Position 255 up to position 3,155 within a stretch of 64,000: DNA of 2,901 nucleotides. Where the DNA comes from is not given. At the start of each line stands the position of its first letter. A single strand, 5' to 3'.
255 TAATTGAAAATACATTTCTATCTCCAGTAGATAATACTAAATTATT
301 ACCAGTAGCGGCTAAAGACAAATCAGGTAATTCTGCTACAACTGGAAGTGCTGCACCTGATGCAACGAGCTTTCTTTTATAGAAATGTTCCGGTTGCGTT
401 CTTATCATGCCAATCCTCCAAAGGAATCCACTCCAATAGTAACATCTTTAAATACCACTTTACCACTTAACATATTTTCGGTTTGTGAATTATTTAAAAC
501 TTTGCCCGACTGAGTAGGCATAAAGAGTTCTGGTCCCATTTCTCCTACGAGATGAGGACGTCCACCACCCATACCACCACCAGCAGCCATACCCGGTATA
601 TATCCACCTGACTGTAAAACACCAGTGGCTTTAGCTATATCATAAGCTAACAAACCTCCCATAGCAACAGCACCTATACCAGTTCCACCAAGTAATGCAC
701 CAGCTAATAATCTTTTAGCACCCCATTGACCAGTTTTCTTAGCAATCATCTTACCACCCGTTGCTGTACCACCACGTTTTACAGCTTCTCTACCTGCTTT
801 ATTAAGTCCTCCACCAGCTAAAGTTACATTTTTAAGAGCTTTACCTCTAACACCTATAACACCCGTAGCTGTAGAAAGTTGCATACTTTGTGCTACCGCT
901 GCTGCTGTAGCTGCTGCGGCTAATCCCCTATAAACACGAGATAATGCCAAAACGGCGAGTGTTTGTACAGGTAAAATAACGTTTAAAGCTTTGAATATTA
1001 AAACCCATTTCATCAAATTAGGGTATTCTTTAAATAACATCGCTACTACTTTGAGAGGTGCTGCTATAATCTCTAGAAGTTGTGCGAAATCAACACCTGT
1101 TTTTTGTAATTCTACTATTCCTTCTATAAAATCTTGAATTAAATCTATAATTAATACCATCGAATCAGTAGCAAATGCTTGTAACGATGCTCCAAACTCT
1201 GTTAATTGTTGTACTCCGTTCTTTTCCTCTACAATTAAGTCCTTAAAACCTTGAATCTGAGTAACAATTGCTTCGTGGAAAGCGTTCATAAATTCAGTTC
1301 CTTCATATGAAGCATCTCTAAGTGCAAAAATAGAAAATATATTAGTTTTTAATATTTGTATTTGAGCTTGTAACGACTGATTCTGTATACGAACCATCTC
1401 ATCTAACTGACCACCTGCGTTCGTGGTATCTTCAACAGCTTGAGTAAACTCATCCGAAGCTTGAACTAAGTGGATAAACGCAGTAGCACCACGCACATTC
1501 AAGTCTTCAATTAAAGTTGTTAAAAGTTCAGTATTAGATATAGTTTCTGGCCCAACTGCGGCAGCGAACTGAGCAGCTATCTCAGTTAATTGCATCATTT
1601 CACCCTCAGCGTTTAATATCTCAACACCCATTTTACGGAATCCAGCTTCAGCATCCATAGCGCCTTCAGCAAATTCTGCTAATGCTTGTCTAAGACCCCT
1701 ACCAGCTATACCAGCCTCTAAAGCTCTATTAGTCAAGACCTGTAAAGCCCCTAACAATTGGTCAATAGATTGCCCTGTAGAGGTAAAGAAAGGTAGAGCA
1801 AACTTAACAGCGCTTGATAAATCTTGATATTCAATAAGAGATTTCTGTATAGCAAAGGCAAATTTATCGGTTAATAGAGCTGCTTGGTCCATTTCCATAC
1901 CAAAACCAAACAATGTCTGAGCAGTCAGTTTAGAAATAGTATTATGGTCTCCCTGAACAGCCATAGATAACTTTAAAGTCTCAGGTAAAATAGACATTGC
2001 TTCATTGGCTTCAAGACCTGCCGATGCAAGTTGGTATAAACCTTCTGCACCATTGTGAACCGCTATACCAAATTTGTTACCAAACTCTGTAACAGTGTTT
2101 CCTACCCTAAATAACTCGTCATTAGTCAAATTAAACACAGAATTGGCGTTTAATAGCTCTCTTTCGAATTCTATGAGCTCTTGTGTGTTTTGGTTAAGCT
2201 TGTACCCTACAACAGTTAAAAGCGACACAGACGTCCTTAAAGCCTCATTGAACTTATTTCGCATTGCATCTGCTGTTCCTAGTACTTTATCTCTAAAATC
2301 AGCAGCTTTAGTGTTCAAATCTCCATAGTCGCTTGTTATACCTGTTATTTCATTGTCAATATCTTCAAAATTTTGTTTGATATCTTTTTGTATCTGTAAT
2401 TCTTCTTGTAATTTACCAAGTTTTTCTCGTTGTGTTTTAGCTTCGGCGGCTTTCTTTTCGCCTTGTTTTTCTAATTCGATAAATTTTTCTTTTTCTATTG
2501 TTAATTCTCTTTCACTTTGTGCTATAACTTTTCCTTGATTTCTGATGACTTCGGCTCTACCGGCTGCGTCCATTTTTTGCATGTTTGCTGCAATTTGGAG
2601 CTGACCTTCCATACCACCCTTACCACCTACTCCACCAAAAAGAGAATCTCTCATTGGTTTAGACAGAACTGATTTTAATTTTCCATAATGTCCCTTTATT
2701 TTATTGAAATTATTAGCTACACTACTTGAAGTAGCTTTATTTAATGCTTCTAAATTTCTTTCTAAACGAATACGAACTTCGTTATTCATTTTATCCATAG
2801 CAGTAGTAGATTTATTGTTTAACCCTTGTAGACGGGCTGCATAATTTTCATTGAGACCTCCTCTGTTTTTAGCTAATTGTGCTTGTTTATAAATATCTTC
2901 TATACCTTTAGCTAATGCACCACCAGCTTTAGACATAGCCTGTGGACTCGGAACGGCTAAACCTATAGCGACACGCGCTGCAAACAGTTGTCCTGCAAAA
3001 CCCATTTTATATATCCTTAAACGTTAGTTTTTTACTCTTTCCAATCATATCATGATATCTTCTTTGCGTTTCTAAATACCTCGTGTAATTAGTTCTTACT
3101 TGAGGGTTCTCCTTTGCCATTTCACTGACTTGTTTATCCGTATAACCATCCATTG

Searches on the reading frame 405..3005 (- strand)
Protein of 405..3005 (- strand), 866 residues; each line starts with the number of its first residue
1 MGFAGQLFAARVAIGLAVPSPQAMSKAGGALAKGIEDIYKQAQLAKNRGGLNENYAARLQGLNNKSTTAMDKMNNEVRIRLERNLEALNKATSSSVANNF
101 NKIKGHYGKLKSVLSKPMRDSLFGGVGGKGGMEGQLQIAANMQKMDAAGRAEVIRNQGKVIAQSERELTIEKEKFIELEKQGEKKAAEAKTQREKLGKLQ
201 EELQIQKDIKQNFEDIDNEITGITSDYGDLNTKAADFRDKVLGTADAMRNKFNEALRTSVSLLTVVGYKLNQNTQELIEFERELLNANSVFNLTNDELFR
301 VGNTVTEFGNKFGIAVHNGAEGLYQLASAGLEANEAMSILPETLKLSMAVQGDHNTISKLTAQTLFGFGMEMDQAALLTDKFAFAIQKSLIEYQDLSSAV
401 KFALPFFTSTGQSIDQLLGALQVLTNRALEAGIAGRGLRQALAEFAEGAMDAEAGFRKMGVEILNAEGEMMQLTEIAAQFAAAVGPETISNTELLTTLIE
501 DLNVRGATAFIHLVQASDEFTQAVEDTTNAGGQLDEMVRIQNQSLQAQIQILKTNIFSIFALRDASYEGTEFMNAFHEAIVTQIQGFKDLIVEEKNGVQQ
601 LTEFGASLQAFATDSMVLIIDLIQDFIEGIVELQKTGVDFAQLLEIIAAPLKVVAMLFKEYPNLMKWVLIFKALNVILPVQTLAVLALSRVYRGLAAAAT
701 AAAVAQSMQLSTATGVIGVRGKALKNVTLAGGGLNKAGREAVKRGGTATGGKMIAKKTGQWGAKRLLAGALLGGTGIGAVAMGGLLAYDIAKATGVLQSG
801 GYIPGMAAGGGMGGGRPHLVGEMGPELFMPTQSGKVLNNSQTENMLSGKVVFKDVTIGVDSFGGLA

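Call 8: search_protein_families(library=pfam, proteins=[window:405-3005:-], max_evalue=0.01)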
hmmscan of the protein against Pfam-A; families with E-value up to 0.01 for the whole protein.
window:405-3005:- (866 aa): 1 family
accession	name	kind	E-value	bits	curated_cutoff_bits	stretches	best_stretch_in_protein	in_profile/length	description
PF10145.14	PhageMin_Tail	-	1.1e-22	81.4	33.2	1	304-484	3-184/201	Phage-related minor tail protein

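Call 9: search_protein_families(library=phrogs, proteins=[window:405-3005:-], max_evalue=0.001)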
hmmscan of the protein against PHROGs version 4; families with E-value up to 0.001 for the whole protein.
window:405-3005:- (866 aa): 18 families
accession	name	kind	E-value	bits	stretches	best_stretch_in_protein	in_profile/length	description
phrog_1533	-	tail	1.4e-29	103.4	1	43-558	44-539/1688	tail length tape measure protein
phrog_9696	-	tail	8.3e-24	84.4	1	222-534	34-327/1415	tail length tape measure protein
phrog_167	-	tail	1.7e-21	76.7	1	65-781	141-714/1555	tail length tape measure protein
phrog_4704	-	tail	5.5e-21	75.9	1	47-609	49-543/625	tail length tape measure protein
phrog_1272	-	tail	2e-19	69.9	1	60-712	34-653/1606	tail length tape measure protein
phrog_36688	-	tail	3.1e-19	69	1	244-604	41-403/1600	tail length tape measure protein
phrog_991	-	tail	3.2e-19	69.1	1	166-847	159-890/1966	tail length tape measure protein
phrog_1293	-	tail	1.7e-16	60.3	1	153-556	58-474/1424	tail length tape measure protein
phrog_28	-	tail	1.5e-11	44.7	1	70-788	103-674/1228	tail length tape measure protein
phrog_38390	-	tail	5.1e-10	39.1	1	264-533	47-308/1029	tail length tape measure protein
phrog_16692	-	unknown function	1.6e-09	37.8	1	265-649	168-542/1107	-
phrog_14441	-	tail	2.9e-08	34.8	1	253-401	54-202/241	tail length tape measure protein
phrog_5493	-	tail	4.8e-08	32.8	1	279-484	72-277/1102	tail length tape measure protein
phrog_30701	-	unknown function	5.5e-06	27.2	1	771-840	81-146/188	-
phrog_28420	-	tail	2.6e-05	23.5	1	297-461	78-242/906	tail length tape measure protein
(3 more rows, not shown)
